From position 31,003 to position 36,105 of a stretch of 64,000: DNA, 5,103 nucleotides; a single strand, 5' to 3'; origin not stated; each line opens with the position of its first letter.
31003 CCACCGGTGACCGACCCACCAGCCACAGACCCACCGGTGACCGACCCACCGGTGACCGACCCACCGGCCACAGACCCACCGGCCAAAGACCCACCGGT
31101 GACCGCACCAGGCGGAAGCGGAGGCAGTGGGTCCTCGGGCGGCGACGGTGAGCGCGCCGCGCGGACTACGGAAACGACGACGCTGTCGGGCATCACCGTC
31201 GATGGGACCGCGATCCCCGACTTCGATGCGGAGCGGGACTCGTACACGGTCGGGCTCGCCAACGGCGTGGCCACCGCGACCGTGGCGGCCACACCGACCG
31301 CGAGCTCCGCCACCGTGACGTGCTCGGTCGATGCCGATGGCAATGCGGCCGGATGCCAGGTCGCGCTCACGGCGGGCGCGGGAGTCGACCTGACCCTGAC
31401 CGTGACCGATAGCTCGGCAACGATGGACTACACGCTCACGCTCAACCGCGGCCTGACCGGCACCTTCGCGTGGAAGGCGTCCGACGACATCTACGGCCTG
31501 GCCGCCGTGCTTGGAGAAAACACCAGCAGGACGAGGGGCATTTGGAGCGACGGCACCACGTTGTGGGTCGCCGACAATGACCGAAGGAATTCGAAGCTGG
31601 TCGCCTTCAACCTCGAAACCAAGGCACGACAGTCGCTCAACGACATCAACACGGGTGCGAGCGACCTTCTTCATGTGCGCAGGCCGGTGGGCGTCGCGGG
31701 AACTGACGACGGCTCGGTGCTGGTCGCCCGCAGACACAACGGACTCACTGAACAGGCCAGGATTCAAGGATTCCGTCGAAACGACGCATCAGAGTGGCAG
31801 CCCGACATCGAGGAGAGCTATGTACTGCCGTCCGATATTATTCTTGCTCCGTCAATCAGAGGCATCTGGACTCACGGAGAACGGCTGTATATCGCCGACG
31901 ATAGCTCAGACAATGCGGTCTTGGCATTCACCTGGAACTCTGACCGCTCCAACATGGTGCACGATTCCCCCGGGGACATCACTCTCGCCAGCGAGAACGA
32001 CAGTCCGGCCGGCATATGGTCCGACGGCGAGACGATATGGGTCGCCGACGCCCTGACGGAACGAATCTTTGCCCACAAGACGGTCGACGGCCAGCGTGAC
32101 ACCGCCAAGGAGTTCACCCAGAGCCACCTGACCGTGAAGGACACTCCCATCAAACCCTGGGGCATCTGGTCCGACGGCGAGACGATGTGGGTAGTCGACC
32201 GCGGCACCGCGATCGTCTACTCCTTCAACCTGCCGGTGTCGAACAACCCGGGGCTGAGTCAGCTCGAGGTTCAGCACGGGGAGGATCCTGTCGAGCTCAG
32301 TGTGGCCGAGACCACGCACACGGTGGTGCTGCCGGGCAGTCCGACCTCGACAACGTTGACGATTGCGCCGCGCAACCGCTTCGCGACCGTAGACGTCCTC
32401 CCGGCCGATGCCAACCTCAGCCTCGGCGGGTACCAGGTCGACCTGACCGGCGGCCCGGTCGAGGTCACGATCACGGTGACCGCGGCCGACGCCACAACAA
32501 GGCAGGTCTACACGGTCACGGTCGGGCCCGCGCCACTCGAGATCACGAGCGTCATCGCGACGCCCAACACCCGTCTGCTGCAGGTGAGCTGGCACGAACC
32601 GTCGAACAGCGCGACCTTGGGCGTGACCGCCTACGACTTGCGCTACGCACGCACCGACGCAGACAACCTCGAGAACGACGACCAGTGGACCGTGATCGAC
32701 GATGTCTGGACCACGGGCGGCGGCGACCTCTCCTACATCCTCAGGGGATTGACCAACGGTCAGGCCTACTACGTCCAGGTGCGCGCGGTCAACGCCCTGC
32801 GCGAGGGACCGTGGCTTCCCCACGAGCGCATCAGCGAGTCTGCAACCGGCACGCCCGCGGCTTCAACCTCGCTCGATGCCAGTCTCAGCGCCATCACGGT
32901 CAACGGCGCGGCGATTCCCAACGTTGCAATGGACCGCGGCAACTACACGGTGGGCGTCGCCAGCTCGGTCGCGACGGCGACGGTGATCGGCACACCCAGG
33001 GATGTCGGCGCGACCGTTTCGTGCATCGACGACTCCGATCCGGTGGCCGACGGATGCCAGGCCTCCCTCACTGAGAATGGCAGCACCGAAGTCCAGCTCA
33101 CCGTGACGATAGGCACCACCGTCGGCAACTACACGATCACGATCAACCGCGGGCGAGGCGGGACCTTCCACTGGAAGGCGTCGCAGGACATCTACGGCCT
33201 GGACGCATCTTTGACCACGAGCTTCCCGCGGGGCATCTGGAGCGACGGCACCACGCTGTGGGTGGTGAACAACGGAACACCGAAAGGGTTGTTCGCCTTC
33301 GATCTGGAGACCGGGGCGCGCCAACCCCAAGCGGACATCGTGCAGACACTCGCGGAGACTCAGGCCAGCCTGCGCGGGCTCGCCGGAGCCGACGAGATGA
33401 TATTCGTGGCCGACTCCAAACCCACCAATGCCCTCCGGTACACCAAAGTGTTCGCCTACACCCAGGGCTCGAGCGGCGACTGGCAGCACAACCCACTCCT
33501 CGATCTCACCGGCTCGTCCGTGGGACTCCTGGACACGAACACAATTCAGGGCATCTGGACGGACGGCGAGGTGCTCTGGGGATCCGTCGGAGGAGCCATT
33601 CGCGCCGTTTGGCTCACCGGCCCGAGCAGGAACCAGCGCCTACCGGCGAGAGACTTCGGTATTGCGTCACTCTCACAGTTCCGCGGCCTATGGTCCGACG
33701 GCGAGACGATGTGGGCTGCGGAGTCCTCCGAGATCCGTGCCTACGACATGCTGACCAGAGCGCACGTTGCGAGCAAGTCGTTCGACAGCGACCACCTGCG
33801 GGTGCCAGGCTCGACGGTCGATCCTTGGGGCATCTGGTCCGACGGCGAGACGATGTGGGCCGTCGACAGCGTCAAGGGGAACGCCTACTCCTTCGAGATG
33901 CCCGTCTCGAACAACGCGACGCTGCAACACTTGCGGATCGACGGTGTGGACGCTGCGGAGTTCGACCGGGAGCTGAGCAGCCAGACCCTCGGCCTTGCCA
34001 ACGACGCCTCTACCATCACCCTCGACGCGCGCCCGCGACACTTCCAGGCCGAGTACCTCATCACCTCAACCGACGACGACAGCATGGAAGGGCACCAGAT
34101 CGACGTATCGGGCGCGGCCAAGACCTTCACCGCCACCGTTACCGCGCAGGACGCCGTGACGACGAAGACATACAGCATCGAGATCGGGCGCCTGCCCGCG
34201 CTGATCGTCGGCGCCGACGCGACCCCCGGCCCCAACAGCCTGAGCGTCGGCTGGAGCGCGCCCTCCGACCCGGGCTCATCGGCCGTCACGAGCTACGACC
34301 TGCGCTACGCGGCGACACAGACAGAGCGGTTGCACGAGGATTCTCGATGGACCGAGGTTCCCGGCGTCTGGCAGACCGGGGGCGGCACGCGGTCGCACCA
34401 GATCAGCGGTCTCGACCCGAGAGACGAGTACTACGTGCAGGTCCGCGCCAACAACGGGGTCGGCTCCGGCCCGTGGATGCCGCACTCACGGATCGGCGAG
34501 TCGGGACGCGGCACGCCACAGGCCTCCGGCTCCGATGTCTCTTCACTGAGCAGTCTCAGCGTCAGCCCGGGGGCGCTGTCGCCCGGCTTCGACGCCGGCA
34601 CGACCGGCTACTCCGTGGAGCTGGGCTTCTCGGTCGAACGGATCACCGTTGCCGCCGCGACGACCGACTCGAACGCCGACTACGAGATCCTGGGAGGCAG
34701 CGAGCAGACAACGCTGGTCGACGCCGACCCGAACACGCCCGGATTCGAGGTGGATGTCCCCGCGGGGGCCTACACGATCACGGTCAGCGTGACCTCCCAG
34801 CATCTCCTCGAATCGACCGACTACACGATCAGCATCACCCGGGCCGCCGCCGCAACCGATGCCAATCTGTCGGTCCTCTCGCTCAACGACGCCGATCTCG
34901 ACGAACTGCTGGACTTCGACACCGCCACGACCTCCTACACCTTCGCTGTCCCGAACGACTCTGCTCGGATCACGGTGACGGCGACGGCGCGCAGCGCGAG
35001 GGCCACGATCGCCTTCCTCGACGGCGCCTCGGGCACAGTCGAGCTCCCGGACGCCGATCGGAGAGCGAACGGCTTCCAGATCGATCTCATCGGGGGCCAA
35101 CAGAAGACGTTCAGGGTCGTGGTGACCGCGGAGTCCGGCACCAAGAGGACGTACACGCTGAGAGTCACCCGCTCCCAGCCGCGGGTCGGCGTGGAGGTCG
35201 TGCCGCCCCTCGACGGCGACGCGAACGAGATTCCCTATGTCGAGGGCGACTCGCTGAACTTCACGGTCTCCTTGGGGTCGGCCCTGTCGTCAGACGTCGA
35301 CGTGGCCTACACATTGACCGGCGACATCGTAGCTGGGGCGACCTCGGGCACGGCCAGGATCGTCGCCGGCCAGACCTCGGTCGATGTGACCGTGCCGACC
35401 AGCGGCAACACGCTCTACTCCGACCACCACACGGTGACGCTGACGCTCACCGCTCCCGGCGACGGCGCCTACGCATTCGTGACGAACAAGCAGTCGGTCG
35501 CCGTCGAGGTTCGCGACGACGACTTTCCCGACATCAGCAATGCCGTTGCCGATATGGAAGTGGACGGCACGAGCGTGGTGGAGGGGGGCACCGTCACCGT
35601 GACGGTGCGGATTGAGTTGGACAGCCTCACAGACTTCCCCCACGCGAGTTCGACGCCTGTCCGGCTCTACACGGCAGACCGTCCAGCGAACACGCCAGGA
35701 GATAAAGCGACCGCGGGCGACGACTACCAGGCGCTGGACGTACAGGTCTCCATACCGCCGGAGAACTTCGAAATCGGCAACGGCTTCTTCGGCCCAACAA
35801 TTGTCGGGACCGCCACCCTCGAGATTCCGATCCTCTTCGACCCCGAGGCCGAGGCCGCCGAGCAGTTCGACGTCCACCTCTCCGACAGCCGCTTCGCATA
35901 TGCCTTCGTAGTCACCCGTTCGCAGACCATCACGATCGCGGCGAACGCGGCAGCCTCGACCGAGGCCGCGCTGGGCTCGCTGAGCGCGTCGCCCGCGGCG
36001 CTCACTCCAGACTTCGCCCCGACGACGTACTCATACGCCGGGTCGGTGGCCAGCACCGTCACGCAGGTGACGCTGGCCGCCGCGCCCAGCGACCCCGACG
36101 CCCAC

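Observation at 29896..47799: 17.9-kb single gene for a 5,967-aa Sec-secreted, SLH-anchored mosaic surface protein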

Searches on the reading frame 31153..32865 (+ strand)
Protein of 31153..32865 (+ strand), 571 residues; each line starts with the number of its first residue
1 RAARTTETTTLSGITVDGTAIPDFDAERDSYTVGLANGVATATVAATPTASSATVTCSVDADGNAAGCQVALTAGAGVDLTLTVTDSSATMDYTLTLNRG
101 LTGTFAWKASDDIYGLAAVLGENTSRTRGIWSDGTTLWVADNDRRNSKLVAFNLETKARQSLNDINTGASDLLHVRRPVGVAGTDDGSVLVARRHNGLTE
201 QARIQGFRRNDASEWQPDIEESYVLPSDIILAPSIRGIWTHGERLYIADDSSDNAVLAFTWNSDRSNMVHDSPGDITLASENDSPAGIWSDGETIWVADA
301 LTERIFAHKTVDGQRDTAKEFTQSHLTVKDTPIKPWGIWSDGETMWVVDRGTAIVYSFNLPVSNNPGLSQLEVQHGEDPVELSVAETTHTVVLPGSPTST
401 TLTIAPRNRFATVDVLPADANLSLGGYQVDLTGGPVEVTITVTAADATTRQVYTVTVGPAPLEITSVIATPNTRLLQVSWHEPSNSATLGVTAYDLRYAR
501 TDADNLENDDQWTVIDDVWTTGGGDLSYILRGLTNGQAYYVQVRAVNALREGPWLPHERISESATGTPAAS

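Call 13: find_homologous_proteins(query=window:31153-32865:+, max_evalue=0.00001)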
Query window:31153-32865:+ (571 aa): 125 proteins with E <= 0.00001 among 8000 candidates; the best 120 are listed.
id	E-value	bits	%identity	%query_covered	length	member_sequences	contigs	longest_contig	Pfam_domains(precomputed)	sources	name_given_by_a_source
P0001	2.5e-199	682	55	100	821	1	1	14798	PF12733.14,PF00041.28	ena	-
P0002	2.0e-147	510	45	100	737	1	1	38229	PF12733.14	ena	-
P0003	1.1e-107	379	46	85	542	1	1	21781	PF12733.14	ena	-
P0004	1.1e-100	356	29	81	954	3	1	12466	PF12733.14,PF22729.2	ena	-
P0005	4.5e-99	351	49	64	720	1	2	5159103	PF12733.14,PF00395.26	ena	-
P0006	7.1e-97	343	32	78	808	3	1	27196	PF12733.14,PF22729.2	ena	-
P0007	4.5e-91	324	34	80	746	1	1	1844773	PF12733.14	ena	-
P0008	5.9e-85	304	32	78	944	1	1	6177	PF12733.14,PF10282.16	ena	-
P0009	1.8e-84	302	31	95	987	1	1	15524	PF12733.14,PF28033.1,PF21605.4,PF01108.24,PF25059.2,PF25523.2,PF22729.2,PF00041.28,PF16656.12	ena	-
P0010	4.8e-83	298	34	80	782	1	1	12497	PF12733.14,PF22729.2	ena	-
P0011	2.0e-82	296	34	98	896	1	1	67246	PF12733.14,PF00041.28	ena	-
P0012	3.1e-79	285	35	93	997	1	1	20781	PF12733.14,PF00028.24,PF28399.1,PF00041.28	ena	-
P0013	7.0e-79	284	31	86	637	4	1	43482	PF12733.14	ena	-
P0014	4.7e-76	275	32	95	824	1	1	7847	PF12733.14,PF00041.28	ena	-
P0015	2.6e-71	259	33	62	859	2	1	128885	PF12733.14,PF00041.28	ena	-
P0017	2.3e-68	249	32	75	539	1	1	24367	PF12733.14,PF10282.16,PF22729.2,PF08450.19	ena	-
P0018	1.3e-67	247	29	79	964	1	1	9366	PF12733.14,PF22729.2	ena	-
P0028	9.2e-61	224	34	42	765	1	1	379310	PF22729.2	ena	-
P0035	7.2e-53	198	30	42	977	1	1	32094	PF22729.2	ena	-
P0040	3.4e-49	186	30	43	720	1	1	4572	PF22729.2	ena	-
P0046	5.5e-45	172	31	63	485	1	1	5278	PF12733.14,PF25059.2,PF23376.2,PF22729.2,PF00041.28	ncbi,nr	ncbi:MAG: hypothetical protein F4Z17_12890, partial [Acidimicrobiia bacterium]|nr:hypothetical prote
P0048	1.5e-44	171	27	45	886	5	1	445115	PF22729.2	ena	-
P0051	1.2e-43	168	30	56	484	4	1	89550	PF13360.14,PF00395.26,PF22729.2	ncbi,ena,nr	ncbi:MAG: S-layer homology domain-containing protein [Acidimicrobiaceae bacterium]|nr:S-layer homolo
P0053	2.1e-42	164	27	42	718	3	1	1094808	PF17803.8,PF22729.2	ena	-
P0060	1.7e-37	147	31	61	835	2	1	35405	PF12733.14,PF17963.8,PF17892.8,PF00028.24,PF17803.8,PF22729.2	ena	-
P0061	1.8e-36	144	28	58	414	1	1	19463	PF12733.14,PF22729.2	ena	-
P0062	3.3e-36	143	31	39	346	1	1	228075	PF12733.14,PF22729.2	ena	-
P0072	4.6e-34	136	29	63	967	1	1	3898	PF12733.14,PF17963.8,PF17892.8,PF00028.24,PF17803.8,PF22729.2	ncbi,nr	ncbi:MAG: tandem-95 repeat protein, partial [Chloroflexi bacterium]|nr:tandem-95 repeat protein [Chl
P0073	5.5e-33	132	30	41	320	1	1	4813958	PF22729.2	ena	-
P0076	3.1e-32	130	29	75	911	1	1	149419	PF12733.14,PF25059.2,PF22729.2,PF00041.28,PF16656.12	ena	-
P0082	4.9e-30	123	32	41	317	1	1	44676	PF22729.2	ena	-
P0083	6.1e-29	119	30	63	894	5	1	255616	PF12733.14,PF22729.2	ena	-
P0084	1.5e-28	118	33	70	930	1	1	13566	PF17766.8,PF22729.2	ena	-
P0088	6.7e-27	112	30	61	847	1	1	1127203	PF12733.14,PF22729.2,PF00041.28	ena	-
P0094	1.5e-26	111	29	62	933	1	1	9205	PF12733.14,PF25374.1,PF17963.8,PF23592.1,PF00028.24,PF28399.1,PF22729.2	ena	-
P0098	3.5e-25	107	28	62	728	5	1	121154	PF12733.14,PF17963.8,PF17892.8,PF23592.1,PF00028.24,PF17803.8,PF22729.2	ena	-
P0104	1.9e-22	98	30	32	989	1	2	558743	PF25374.1,PF00028.24,PF23197.2,PF22729.2,PF16709.12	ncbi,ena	-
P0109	9.4e-22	95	26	61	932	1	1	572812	PF12733.14,PF17963.8,PF17892.8,PF00028.24,PF17803.8,PF22729.2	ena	-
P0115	2.0e-16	78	29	42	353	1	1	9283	PF22729.2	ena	-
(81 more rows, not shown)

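Call 31: predict_structure(alignment_id=A1)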
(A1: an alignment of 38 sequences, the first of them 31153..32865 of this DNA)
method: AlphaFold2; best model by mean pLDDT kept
length: 571 residues; sequences in the alignment: 38
mean_pLDDT: 92.6   pTM: 0.88
mean pLDDT of the five models: 92.6, 91.3, 90.9, 90.6, 90.5
residues with pLDDT >= 90: 469; 70-90: 78; 50-70: 22; < 50: 2
segments of 3 or more residues with pLDDT < 50: none
pLDDT, mean of each block of 10 residues (from residue 1): 64 97 95 97 97 96 95 97 94 98 98 95 90 98 92 97 87 78 94 78 90 88 79 84 93 91 85 94 96 97 97 97 97 97 97 96 97 89 96 92 97 98 95 95 98 97 94 94 81 95 91 92 85 95 95 93 92 67
secondary structure, 60 per line:
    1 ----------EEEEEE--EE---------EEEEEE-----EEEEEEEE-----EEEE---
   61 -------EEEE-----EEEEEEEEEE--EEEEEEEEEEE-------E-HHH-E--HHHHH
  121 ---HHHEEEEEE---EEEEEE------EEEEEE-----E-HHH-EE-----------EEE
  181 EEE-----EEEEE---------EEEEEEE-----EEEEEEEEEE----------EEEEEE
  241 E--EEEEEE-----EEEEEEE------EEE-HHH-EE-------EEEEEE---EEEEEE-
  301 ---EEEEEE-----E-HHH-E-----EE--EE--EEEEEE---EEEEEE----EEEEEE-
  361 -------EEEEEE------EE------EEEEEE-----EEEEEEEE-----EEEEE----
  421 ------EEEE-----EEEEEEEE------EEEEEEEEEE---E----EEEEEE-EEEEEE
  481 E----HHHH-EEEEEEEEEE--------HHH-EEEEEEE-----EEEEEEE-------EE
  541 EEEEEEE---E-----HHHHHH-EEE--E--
elements in order: E11-16 E30-35 E41-48 E54-57 E68-71 E77-86 E89-99 H116-120 E127-132 E136-141 E148-153 E178-183 E189-193 E203-209 E215-224 E235-241 E244-249 E255-261 E268-270 E285-290 E294-299 E304-309 E335-340 E344-349 E354-359 E368-373 E388-393 E399-406 E412-416 E427-430 E436-443 E450-459 E468-473 E475-481 H486-489 E491-500 E513-519 E525-531 E539-547 H557-562 E564-566

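Call 34: fold_search(model_id=the predicted structure, library=pdb)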
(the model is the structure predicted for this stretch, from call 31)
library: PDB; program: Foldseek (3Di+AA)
matches with E <= 10: 1712; with E <= 0.001: 667
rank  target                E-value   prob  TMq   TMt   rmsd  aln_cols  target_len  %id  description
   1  9bfq_A                3.0e-12  1.00  0.23  0.14  29.9       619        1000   12  Cryo-EM structure of Sevenless in complex with Bride of Sevenless (released 2025-01-29)
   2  9pvp                  1.1e-11  1.00  0.24  0.09  31.2       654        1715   10  Cryo-EM structure of receptor tyrosine kinase ROS1 extracellular domain (released 2026-02-25)
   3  10ft_A                3.8e-11  1.00  0.22  0.23  20.6       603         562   10  Cryo-EM structure of receptor tyrosine kinase ROS1 in complex with NELL2 (released 2026-02-25)
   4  9oz1_A                6.8e-11  1.00  0.23  0.18  26.8       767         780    9  Cryo-EM structure of chicken ROS1 in apo-state. Cryo-EM refinement is focused on the "leg" region of chicken ROS1. (released 2026-02-25)
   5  8v2b_B                2.3e-10  1.00  0.15  0.15  33.1       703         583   11  Cryo-EM structure of mouse type II OSM receptor complex: model for full extracellular assembly (released 2024-11-20)
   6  9bfs_A                5.3e-10  1.00  0.26  0.11  30.7       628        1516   12  Cryo-EM structure of Sevenless extracellular domain (dimer, pH 6.6) (released 2025-01-29)
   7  9ba4_A                5.6e-10  1.00  0.19  0.12  35.7       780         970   11  Full-length cross-linked Contactin 2 (CNTN2) (released 2024-07-17)
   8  6iaa_A                6.5e-10  1.00  0.16  0.11  43.9       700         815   10  hRobo2 ectodomain (released 2019-03-13)
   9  4yfg_A                8.1e-10  1.00  0.17  0.20  25.7       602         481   10  Crystal structure of PTP delta meA3/meB minus variant Ig1-Fn1 (released 2015-05-06)
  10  9oyz_B                1.2e-09  1.00  0.22  0.14  28.7       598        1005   10  Cryo-EM structure of chicken ROS1 in apo-state. Cryo-EM refinement is focused on the "head" region of chicken ROS1. (released 2026-02-25)
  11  4yfd_A                1.4e-09  1.00  0.17  0.20  29.0       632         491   10  Crystal structure PTP delta Ig1-Fn2 in complex with IL-1RAcP (released 2015-05-06)
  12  4pbx                  2.6e-09  1.00  0.16  0.16  42.6       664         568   10  Crystal structure of the six N-terminal domains of human receptor protein tyrosine phosphatase sigma (released 2014-11-12)
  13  8g4l_am               4.6e-09  1.00  0.17  0.10  47.6       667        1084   12  Cryo-EM structure of the human cardiac myosin filament (released 2023-11-01)
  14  5oj6_B                6.0e-09  1.00  0.15  0.12  27.4       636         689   12  Crystal structure of the chicken MDGA1 ectodomain in complex with the human neuroligin 1 (NL1(-A-B)) cholinesterase do (released 2017-08-23)
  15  6fq3_A                7.4e-09  1.00  0.29  0.41  16.3       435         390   15  Crystal structure of Danio rerio Lin41 filamin-NHL domains in complex with lin-29A 5'UTR 13mer RNA (released 2018-05-09)
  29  3mbr                  2.3e-08  1.00  0.31  0.70   4.6       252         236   15  Crystal Structure of the Glutaminyl Cyclase from Xanthomonas campestris (released 2010-06-30)
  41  3nol                  7.9e-08  1.00  0.31  0.70   3.7       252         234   12  Crystal structure of Zymomonas mobilis Glutaminyl Cyclase (trigonal form) (released 2010-11-03)
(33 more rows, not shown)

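Call 40: find_encoding_contigs(protein=P0001, flank=10000, max_places=3)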
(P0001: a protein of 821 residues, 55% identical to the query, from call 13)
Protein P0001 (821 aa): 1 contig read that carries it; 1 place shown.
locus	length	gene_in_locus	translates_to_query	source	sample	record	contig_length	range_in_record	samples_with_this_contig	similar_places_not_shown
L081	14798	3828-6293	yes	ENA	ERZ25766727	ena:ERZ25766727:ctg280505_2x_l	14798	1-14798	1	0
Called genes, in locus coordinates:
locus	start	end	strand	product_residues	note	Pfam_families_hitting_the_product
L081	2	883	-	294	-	?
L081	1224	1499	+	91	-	-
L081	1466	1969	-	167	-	PF13489:Methyltransf_23 (weak), PF08241:Methyltransf_11, PF13649:Methyltransf_25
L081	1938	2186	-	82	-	-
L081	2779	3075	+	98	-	-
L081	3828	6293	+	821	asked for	PF12733:Cadherin-like, PF00041:fn3 (weak)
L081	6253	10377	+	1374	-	PF12733:Cadherin-like, PF00041:fn3, PF03160:Calx-beta (faint), PF12733:Cadherin-like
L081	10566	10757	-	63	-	-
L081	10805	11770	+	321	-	-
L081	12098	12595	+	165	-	-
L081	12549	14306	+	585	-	PF12733:Cadherin-like, PF06468:Spond_N, PF00028:Cadherin (weak)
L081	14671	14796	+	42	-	?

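Call 41: find_encoding_contigs(protein=P0005, flank=10000, max_places=3)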
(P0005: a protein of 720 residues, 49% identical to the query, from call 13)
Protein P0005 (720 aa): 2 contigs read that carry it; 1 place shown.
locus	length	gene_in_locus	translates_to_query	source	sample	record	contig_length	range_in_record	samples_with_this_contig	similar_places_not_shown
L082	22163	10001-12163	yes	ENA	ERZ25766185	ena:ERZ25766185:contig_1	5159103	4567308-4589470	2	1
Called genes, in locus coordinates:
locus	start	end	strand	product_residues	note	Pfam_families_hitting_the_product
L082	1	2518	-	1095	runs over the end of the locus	PF12733:Cadherin-like (weak), PF19755:DUF6242 (faint), PF12733:Cadherin-like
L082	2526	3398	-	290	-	-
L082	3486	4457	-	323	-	PF13936:HTH_38, PF00665:rve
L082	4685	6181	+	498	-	PF00884:Sulfatase (faint), PF01663:Phosphodiest, PF01676:Metalloenzyme (weak), PF02668:TauD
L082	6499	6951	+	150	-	PF01520:Amidase_3 (weak)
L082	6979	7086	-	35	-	-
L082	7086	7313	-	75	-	PF16859:TetR_C_11 (weak)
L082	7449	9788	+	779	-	PF00884:Sulfatase (faint), PF01663:Phosphodiest, PF01676:Metalloenzyme (weak), PF02668:TauD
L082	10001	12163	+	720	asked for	PF12733:Cadherin-like (weak), PF00395:SLH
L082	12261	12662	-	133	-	PF00293:NUDIX, PF14815:NUDIX_4 (weak)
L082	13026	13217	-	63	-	-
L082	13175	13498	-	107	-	-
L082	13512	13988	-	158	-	-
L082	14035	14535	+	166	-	-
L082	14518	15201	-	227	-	PF18135:Type_ISP_C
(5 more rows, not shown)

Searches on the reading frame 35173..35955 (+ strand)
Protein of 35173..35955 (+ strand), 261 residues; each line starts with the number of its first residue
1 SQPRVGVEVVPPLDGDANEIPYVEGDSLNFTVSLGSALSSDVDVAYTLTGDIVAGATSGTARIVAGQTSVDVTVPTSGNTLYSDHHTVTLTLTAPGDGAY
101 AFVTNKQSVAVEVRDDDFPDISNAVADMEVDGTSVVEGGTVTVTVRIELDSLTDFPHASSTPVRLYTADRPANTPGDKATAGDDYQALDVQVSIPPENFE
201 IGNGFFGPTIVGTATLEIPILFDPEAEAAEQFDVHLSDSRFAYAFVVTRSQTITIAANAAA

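Call 19: search_protein_families(library=pfam, proteins=[window:35173-35955:+], max_evalue=1)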
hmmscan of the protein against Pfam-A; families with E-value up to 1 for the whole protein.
window:35173-35955:+ (261 aa): 3 families
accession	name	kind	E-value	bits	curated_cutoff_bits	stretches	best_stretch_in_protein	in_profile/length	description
PF20579.4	LapA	-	2.4e-05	25.1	27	1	24-115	15-98/99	LapA domain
PF03160.20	Calx-beta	-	0.0069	16.8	27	1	160-255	38-115/119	Calx-beta domain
PF03168.19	LEA_2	-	0.83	10.6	25.4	0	41-84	16-61/98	Late embryogenesis abundant protein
